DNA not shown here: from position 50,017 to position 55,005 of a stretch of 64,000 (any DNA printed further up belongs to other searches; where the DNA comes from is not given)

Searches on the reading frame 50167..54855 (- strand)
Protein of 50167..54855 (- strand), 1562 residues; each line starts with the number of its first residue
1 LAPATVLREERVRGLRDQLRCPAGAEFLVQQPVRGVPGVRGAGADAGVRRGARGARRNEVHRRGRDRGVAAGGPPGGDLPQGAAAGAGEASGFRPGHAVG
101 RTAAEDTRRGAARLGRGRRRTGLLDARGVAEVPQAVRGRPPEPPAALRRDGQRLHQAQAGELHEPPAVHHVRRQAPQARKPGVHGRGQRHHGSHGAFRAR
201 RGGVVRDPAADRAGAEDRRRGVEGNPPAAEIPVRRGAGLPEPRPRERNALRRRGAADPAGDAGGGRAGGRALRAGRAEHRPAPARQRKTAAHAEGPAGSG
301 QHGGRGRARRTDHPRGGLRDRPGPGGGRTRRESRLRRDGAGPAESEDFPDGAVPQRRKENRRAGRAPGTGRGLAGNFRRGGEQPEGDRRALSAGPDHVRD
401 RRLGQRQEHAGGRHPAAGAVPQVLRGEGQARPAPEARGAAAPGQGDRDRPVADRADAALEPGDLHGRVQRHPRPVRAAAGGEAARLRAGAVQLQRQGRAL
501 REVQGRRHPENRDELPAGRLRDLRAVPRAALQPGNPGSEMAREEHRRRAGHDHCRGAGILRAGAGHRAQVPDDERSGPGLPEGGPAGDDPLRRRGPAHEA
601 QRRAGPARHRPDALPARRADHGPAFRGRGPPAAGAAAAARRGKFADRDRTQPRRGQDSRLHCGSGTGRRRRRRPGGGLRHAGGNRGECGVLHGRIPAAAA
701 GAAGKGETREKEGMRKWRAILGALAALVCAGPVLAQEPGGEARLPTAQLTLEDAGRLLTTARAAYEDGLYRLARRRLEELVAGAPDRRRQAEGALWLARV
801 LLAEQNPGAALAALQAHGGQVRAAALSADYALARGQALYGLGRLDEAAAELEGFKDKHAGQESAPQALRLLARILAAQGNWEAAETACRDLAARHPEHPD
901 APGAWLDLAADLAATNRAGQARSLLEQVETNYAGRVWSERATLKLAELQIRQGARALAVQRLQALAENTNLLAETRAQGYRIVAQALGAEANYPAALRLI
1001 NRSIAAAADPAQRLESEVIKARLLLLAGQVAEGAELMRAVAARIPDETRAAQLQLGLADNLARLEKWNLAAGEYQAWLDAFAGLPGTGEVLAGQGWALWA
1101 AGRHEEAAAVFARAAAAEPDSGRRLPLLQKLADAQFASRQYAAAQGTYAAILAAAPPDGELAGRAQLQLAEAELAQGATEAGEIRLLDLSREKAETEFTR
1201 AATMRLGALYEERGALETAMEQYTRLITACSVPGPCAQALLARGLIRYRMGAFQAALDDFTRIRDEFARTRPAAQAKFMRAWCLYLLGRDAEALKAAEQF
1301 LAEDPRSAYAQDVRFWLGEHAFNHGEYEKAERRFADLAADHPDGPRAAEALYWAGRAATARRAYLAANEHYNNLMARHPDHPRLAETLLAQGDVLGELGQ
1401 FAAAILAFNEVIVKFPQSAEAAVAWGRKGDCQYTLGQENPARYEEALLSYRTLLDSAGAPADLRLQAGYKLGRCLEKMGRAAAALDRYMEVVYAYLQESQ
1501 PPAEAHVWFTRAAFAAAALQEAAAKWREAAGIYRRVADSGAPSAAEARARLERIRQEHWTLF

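Call 9: search_protein_families(library=pfam, proteins=[window:50167-54855:-])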
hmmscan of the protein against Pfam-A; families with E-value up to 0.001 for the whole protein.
window:50167-54855:- (1562 aa): 10 families
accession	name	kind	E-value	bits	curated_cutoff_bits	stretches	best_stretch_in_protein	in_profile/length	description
PF13432.12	TPR_16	-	6e-23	81.4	32.7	4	832-899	1-65/65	Tetratricopeptide repeat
PF13174.12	TPR_6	-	8.9e-16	57.8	26.3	0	1276-1307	2-33/33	Tetratricopeptide repeat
PF14559.12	TPR_19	-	2.4e-12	47.4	25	2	1291-1350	8-64/68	Tetratricopeptide repeat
PF00515.34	TPR_1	-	4.5e-09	36.2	27.8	0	1237-1262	1-26/34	Tetratricopeptide repeat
PF09976.15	TPR_21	-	1.1e-08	35.5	25.5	1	758-853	80-171/193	Tetratricopeptide repeat-like domain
PF13428.12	TPR_14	-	6.1e-07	29.9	23.5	1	865-901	1-37/44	Tetratricopeptide repeat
PF13525.12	YfiO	-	7.3e-06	26.3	25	0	1318-1394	12-88/203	Outer membrane lipoprotein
PF13424.12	TPR_12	-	2.8e-05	24.6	30.1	2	1348-1411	10-71/77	Tetratricopeptide repeat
PF07719.23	TPR_2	-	5e-05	23.6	27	0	1274-1306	1-33/34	Tetratricopeptide repeat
PF10602.15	RPN7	-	0.00044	20.4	29.6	0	1194-1285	30-122/174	26S proteasome subunit RPN7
